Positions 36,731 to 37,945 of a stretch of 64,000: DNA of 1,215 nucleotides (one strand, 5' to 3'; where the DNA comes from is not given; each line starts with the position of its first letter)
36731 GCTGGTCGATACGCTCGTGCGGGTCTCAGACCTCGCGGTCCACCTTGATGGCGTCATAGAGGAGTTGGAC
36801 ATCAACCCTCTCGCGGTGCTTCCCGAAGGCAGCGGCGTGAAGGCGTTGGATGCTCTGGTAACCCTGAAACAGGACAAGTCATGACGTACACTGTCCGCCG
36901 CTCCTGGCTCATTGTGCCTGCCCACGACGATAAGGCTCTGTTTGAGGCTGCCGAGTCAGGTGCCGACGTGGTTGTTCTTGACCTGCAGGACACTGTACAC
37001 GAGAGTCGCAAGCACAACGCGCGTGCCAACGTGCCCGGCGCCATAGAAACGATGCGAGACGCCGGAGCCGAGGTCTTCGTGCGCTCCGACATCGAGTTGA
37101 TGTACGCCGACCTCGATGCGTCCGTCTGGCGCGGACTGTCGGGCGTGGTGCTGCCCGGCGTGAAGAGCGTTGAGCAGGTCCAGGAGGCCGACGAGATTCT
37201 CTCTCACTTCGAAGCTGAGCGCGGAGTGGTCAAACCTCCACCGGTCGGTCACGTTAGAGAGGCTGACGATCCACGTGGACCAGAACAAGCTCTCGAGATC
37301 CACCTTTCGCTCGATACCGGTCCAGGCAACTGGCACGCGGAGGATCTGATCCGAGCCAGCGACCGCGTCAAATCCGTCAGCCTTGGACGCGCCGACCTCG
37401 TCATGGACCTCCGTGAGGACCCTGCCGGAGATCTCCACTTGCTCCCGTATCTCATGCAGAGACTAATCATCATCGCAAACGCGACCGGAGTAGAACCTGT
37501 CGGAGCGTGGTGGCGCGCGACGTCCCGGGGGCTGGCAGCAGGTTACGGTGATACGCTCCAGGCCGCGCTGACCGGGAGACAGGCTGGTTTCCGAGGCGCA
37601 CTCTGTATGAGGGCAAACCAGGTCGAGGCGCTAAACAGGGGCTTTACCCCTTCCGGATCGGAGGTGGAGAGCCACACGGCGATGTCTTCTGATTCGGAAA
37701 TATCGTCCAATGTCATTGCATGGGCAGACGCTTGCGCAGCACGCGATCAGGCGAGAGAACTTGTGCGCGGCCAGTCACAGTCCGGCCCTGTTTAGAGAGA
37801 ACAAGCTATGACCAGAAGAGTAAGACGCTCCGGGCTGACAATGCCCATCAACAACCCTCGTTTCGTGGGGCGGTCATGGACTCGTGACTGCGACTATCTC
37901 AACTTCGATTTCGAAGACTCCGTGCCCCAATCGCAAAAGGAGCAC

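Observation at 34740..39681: ADP-forming acyl-CoA synthetase translationally coupled to three tandem CitE-like lyase paralogs, only one of them canonical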

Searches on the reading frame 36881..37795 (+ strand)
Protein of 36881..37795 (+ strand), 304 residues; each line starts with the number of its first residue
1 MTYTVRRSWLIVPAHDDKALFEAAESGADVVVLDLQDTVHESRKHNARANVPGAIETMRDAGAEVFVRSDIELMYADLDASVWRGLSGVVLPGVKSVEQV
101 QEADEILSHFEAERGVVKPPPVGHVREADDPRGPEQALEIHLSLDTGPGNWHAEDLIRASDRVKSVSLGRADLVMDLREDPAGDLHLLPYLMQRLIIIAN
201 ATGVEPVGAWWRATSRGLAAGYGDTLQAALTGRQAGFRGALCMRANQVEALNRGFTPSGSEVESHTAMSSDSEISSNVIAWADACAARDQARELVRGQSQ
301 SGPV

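Call 7: search_protein_families(library=pfam, proteins=[window:36881-37795:+], max_evalue=0.01)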
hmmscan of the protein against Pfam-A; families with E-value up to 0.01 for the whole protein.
window:36881-37795:+ (304 aa): 1 family
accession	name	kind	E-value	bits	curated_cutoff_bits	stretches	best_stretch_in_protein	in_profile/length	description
PF03328.21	HpcH_HpaI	-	1.2e-20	74.2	25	1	7-244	1-220/221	HpcH/HpaI aldolase/citrate lyase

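Call 8: search_protein_families(library=ncbifam, proteins=[window:36881-37795:+], max_evalue=0.01)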
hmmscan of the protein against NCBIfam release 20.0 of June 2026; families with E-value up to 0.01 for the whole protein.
window:36881-37795:+ (304 aa): 2 families
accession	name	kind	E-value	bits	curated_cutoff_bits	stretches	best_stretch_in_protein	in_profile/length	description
TIGR01588.1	citE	equivalog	9.9e-18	64.2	443.4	1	5-266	2-244/288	citrate (pro-3S)-lyase subunit beta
NF038242.1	RipC_Ccl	equivalog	1.5e-14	54.2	375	2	7-111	2-111/268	itaconate degradation C-C-lyase RipC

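Call 12: search_solved_structures(query=window:36881-37795:+, max_evalue=0.01, show_alignments=1)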
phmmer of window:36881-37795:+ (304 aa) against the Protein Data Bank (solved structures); distinct sequences matched with E-value up to 0.01: 10.
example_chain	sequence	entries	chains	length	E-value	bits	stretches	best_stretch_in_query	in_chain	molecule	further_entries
8khl_A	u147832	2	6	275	2.2e-11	46.9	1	5-103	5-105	Probable acyl-CoA lyase beta chain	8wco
9nzb_A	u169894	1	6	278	2.3e-11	46.9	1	5-103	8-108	Acyl-CoA lyase beta chain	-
3qll_A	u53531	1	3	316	3.5e-08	36.4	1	6-53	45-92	Citrate lyase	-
5vxc_A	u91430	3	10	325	1.1e-07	34.8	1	3-112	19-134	Citrate lyase subunit beta-like protein, mitochondrial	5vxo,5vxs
5ugr_A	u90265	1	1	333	1.3e-07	34.6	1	4-264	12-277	Malyl-CoA lyase/beta-methylmalyl-CoA lyase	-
4l9y_A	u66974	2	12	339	4.2e-06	29.6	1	18-175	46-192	Malyl-CoA lyase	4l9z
1u5h_A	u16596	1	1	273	5e-05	26.1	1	8-119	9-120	citE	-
6aq4_A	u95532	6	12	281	0.00012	24.8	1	8-119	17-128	Citrate lyase subunit beta-like protein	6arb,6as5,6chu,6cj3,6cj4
1z6k_A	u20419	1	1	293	0.00014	24.6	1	8-119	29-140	Citrate Lyase beta subunit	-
1u5v_A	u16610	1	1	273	0.00033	23.4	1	8-119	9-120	citE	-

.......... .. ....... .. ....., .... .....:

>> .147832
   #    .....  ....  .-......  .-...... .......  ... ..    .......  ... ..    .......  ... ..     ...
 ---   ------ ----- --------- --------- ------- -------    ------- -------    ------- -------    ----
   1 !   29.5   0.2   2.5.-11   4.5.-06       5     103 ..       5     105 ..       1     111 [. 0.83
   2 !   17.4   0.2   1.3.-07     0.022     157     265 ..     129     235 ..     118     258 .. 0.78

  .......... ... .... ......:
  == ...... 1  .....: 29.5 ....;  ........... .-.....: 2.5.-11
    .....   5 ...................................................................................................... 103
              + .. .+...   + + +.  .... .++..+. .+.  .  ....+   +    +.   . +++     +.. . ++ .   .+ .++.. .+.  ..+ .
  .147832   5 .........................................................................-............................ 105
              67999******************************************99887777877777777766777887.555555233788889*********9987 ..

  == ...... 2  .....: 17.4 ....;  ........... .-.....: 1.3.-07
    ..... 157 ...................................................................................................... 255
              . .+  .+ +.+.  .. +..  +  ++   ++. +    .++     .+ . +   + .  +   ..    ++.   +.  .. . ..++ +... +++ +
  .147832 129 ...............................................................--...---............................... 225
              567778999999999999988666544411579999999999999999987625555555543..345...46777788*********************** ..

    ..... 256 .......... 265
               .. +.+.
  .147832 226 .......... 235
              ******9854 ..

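Call 55: search_solved_structures(query=A2, max_evalue=0.001, show_alignments=2)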
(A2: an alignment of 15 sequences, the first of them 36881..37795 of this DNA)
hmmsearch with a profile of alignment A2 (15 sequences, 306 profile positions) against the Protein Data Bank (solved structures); distinct sequences matched with E-value up to 0.001: 13.
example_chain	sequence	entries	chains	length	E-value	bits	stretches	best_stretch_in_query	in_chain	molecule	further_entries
5ugr_A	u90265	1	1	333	4.3e-22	82.1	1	4-280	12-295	Malyl-CoA lyase/beta-methylmalyl-CoA lyase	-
8khl_A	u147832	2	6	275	1.9e-20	76.7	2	1-156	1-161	Probable acyl-CoA lyase beta chain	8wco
9nzb_A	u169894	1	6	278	2e-20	76.6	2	1-156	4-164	Acyl-CoA lyase beta chain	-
4l9y_A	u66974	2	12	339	2.9e-17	66.3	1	14-174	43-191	Malyl-CoA lyase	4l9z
3qll_A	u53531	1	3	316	2.7e-15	59.8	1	6-107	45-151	Citrate lyase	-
1sgj_A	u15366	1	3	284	2.8e-15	59.7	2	140-277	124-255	citrate lyase, beta subunit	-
6aq4_A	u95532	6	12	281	3.5e-15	59.4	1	8-122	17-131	Citrate lyase subunit beta-like protein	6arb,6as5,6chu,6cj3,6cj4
1z6k_A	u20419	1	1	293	4.1e-15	59.2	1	8-122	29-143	Citrate Lyase beta subunit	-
1u5h_A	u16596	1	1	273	2.2e-14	56.8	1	8-122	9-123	citE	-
5vxc_A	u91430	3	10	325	6.2e-14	55.3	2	6-101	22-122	Citrate lyase subunit beta-like protein, mitochondrial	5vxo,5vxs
1u5v_A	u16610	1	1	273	9.5e-14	54.7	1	8-122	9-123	citE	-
4l7z_A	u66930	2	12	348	2.2e-08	37.1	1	25-174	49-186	HpcH/HpaI aldolase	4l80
6kin_A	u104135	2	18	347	1.1e-07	34.8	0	25-174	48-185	HpcH/HpaI aldolase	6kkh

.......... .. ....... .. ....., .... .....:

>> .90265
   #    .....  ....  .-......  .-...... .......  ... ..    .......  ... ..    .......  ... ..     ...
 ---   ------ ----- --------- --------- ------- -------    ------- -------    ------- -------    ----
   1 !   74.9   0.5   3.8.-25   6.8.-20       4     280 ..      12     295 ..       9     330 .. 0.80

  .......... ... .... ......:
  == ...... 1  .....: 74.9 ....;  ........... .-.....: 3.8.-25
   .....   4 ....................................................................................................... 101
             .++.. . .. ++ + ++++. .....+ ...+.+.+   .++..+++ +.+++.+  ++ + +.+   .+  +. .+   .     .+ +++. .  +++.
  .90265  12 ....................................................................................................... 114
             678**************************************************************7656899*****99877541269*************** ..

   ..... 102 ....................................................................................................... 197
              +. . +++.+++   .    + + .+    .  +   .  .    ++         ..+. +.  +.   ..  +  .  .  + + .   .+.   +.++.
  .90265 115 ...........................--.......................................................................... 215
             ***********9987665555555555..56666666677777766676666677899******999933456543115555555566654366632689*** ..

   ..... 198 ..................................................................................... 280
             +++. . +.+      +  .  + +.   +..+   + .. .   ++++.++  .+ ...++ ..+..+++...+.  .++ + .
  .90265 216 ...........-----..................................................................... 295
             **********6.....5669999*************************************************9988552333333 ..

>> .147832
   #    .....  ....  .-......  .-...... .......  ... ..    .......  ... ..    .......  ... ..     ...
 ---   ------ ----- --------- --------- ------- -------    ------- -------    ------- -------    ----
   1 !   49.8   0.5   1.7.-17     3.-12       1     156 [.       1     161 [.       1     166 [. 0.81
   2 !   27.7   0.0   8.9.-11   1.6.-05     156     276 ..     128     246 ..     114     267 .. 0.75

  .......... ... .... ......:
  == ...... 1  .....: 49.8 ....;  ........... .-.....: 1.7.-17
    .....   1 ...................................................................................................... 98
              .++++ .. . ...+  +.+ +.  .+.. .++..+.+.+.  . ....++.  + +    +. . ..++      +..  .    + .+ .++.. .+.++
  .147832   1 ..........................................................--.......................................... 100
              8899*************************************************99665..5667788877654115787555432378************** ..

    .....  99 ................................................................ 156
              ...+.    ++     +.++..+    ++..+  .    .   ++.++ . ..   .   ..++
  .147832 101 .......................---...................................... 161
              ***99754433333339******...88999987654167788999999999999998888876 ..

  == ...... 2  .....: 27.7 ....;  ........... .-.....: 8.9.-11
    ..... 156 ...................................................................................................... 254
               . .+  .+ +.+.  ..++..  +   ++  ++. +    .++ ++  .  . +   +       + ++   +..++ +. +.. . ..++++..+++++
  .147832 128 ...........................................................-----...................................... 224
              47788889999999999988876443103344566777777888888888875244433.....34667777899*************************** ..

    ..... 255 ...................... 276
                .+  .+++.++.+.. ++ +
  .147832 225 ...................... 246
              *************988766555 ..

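Call 72: find_homologous_proteins(query=window:36881-37795:+, max_evalue=0.00001)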
Query window:36881-37795:+ (304 aa): 1464 proteins with E <= 0.00001 among 8000 candidates; the best 120 are listed.
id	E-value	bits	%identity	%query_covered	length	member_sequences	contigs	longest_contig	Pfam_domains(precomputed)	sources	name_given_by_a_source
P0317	6.7e-197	671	100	100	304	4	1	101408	PF03328.21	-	-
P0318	2.3e-180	616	93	99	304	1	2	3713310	PF03328.21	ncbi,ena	-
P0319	7.1e-173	592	90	99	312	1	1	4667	PF03328.21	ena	-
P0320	1.2e-170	585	88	99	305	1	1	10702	PF03328.21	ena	-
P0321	1.7e-170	584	88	99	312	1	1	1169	PF03328.21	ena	-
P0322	5.5e-170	582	88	99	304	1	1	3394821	PF03328.21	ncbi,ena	-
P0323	5.9e-170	582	88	99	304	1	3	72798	PF03328.21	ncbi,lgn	-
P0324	5.6e-169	579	88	99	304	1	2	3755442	PF03328.21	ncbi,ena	-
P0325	1.6e-167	574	85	99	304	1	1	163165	PF03328.21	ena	-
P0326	2.8e-167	573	87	99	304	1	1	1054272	PF03328.21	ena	-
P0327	1.2e-166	571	86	99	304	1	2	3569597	PF03328.21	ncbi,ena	-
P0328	1.3e-166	571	86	99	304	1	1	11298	PF03328.21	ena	-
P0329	1.2e-165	568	85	100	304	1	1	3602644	PF03328.21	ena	-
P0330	1.8e-165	568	86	99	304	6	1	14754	PF03328.21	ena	-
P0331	2.2e-165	567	86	99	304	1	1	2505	PF03328.21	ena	-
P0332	4.9e-165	566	85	99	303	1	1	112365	PF03328.21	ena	-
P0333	5.6e-165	566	86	99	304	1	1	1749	PF03328.21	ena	-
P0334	6.1e-165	566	86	98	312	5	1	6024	PF03328.21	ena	-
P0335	8.8e-165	565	86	100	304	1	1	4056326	PF03328.21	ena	-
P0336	1.6e-164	564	85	100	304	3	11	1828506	PF03328.21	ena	-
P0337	2.0e-164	564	86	99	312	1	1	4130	PF03328.21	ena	-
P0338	2.8e-164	564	86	99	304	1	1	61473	PF03328.21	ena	-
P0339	1.0e-163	562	85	99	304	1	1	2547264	PF03328.21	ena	-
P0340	1.3e-163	561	85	99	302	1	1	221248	PF03328.21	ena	-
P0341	2.2e-163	561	85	99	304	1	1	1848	PF03328.21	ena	-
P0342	2.7e-163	560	85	99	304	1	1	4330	PF03328.21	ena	-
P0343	3.3e-163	560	85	100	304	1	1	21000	PF03328.21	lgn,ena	-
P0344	3.7e-163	560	86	99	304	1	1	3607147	PF03328.21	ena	-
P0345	5.2e-163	559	85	99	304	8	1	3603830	PF03328.21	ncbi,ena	-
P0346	7.1e-163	559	85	99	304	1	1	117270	PF03328.21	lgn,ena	-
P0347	1.0e-162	559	85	99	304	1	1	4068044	PF03328.21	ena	-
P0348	1.7e-162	558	86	98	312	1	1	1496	PF03328.21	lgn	-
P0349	1.8e-162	558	85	100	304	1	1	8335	PF03328.21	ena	-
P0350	2.2e-162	557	85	100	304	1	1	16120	PF03328.21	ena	-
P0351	3.1e-162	557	85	98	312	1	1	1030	PF03328.21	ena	-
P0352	9.2e-162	555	84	99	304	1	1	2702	PF03328.21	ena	-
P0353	8.0e-161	552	84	99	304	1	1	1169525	PF03328.21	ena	-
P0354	9.9e-161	552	84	100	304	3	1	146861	PF03328.21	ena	-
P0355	5.3e-160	550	83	98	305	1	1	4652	PF03328.21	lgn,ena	-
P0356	1.5e-159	548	83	99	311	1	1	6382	PF03328.21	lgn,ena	-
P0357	2.7e-159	547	82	99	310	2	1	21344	PF03328.21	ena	-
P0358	4.4e-159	547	83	99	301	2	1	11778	PF03328.21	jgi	-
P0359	6.7e-159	546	81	100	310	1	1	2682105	PF03328.21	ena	-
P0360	7.7e-159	546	82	99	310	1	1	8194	PF03328.21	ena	-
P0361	1.6e-158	545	81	100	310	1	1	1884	PF03328.21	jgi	jgi:citrate lyase subunit beta/citryl-CoA lyase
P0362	4.3e-158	543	81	100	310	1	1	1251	PF03328.21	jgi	jgi:citrate lyase subunit beta/citryl-CoA lyase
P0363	6.2e-158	543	81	100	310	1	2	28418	PF03328.21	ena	-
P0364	1.2e-157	542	81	100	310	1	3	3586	PF03328.21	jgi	jgi:citrate lyase subunit beta/citryl-CoA lyase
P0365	4.6e-157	540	82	99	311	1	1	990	PF03328.21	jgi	jgi:citrate lyase subunit beta/citryl-CoA lyase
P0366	4.8e-157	540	81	99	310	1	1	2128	PF03328.21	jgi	jgi:citrate lyase subunit beta/citryl-CoA lyase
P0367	1.4e-156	538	80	100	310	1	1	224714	PF03328.21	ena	-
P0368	3.8e-156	537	80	100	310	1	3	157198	PF03328.21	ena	-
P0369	9.8e-156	536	80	99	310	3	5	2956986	PF03328.21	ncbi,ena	-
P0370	2.8e-155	534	81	99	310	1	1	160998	PF03328.21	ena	-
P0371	5.8e-155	533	82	100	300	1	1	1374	PF03328.21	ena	-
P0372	1.1e-154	532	79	100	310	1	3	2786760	PF03328.21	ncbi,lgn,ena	-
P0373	1.2e-154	532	79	100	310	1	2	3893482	PF03328.21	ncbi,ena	-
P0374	1.5e-154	532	79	100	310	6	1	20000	PF03328.21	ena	-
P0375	1.9e-154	531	79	100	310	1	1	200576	PF03328.21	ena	-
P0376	4.8e-154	530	81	99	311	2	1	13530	PF03328.21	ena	-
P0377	1.4e-153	529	80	100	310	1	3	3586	PF03328.21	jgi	jgi:citrate lyase subunit beta/citryl-CoA lyase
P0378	3.7e-153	527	79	100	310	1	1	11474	PF03328.21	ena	-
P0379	8.5e-153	526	78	100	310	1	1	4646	PF03328.21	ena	-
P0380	4.6e-152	524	80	99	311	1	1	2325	PF03328.21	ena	-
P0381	1.2e-151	522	81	96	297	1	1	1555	PF03328.21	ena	-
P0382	1.7e-151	522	80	96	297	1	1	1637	PF03328.21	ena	-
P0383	1.7e-147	509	78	100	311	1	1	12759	PF03328.21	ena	-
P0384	1.1e-144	499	83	90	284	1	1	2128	PF03328.21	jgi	jgi:citrate lyase subunit beta/citryl-CoA lyase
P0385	7.6e-138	477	72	98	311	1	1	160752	PF03328.21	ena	-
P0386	9.5e-138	477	73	98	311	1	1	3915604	PF03328.21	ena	-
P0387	1.4e-137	476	73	97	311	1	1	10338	PF03328.21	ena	-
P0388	3.6e-137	475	71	99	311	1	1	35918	PF03328.21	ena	-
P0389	3.9e-137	475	72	98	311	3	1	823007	PF03328.21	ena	-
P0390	1.8e-136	472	72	97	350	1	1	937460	PF03328.21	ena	-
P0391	8.9e-136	470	71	98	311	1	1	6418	PF03328.21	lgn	-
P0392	1.1e-135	470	73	98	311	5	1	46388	PF03328.21,PF15617.13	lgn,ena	-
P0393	1.7e-135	469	71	97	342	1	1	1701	PF03328.21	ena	-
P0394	1.8e-135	469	71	98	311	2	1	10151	PF03328.21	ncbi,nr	ncbi:MAG: aldolase/citrate lyase family protein [Dehalococcoidia bacterium]|nr:aldolase/citrate lyas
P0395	2.0e-135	469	71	98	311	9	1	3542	PF03328.21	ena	-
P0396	5.5e-135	468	72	98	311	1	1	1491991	PF03328.21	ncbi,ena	-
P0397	6.6e-135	467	70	98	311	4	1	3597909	PF03328.21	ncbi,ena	-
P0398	7.5e-135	467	70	98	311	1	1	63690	PF03328.21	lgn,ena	-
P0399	1.0e-134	467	71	98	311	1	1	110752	PF03328.21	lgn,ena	-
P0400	1.5e-134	466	72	97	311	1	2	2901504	PF03328.21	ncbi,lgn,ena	-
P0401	1.7e-134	466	71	99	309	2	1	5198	PF03328.21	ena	-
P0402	2.0e-134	466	72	98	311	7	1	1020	PF03328.21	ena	-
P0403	5.5e-134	464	82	84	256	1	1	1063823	PF03328.21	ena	-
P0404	6.3e-134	464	70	98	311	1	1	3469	PF03328.21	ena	-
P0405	9.1e-134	463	71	98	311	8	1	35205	PF03328.21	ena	-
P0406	9.9e-134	463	71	97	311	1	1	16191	PF03328.21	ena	-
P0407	1.1e-133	463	72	97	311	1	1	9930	PF03328.21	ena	-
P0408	1.3e-133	463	89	78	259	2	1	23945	PF03328.21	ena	-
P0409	1.7e-133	463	71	99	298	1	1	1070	PF03328.21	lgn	-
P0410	2.9e-133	462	69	98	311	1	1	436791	PF03328.21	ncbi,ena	-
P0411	3.3e-133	462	70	98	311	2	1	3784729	PF03328.21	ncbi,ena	-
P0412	4.2e-133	461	72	94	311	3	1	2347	PF03328.21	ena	-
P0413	4.9e-133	461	72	97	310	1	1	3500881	PF03328.21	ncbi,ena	-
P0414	5.3e-133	461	71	98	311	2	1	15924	PF03328.21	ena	-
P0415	7.7e-133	460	71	98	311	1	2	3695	PF03328.21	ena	-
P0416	1.3e-132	460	71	98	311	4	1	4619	PF03328.21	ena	-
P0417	1.4e-132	460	72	98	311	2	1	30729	PF03328.21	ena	-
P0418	1.5e-132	459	71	98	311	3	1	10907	PF03328.21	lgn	-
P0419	2.6e-132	459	71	97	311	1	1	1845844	PF03328.21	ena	-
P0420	3.3e-132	458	73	93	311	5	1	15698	PF03328.21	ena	-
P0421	3.7e-132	458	71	98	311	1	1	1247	PF03328.21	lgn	-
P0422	8.0e-132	457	70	97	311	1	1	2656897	PF03328.21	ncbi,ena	-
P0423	1.1e-131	457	71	98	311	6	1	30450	PF03328.21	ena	-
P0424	1.1e-131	457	70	98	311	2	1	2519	PF03328.21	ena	-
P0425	1.6e-131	456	71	97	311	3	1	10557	PF03328.21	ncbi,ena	-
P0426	3.4e-131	455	72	95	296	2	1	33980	PF03328.21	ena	-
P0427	4.9e-131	455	70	98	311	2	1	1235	PF03328.21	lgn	-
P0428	5.1e-130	451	70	96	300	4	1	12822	PF03328.21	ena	-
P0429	6.2e-130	451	75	88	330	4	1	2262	PF03328.21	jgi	jgi:citrate lyase subunit beta/citryl-CoA lyase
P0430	3.9e-129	448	70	98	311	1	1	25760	PF03328.21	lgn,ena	-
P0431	4.5e-129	448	70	97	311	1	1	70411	PF03328.21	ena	-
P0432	5.0e-129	448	66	99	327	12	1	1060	PF03328.21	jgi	jgi:citrate lyase subunit beta/citryl-CoA lyase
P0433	5.4e-129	448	64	99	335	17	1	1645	PF03328.21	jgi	jgi:citrate lyase subunit beta/citryl-CoA lyase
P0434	1.1e-128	447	75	86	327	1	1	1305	PF03328.21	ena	-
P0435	1.3e-128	447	71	97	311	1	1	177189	PF03328.21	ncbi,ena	-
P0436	1.6e-128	446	78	84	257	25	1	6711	PF03328.21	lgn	-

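Call 84: predict_structure(alignment_id=A7)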
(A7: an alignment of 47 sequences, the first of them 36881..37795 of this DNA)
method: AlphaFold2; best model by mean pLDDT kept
length: 304 residues; sequences in the alignment: 47
mean_pLDDT: 88.5   pTM: 0.89
mean pLDDT of the five models: 88.5, 87.4, 87.3, 87.1, 86.9
residues with pLDDT >= 90: 212; 70-90: 57; 50-70: 30; < 50: 5
segments of 3 or more residues with pLDDT < 50: 302-304
pLDDT, mean of each block of 10 residues (from residue 1): 86 96 97 93 95 96 96 96 96 96 97 87 62 76 93 97 92 73 67 94 93 66 93 94 94 97 85 88 95 85 47
secondary structure, 60 per line:
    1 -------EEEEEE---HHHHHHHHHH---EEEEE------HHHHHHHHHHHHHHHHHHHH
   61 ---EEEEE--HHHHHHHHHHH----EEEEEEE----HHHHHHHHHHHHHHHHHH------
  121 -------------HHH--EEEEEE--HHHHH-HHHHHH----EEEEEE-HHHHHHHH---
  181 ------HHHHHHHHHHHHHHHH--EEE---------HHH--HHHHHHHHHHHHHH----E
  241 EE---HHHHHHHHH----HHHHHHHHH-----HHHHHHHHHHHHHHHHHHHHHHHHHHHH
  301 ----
elements in order: E8-13 H17-26 E30-34 H41-60 E64-68 H71-81 E86-92 H97-114 E139-144 H147-151 H153-158 E163-168 H170-177 H187-202 E205-207 H222-235 E240-242 H246-254 H259-267 H273-300
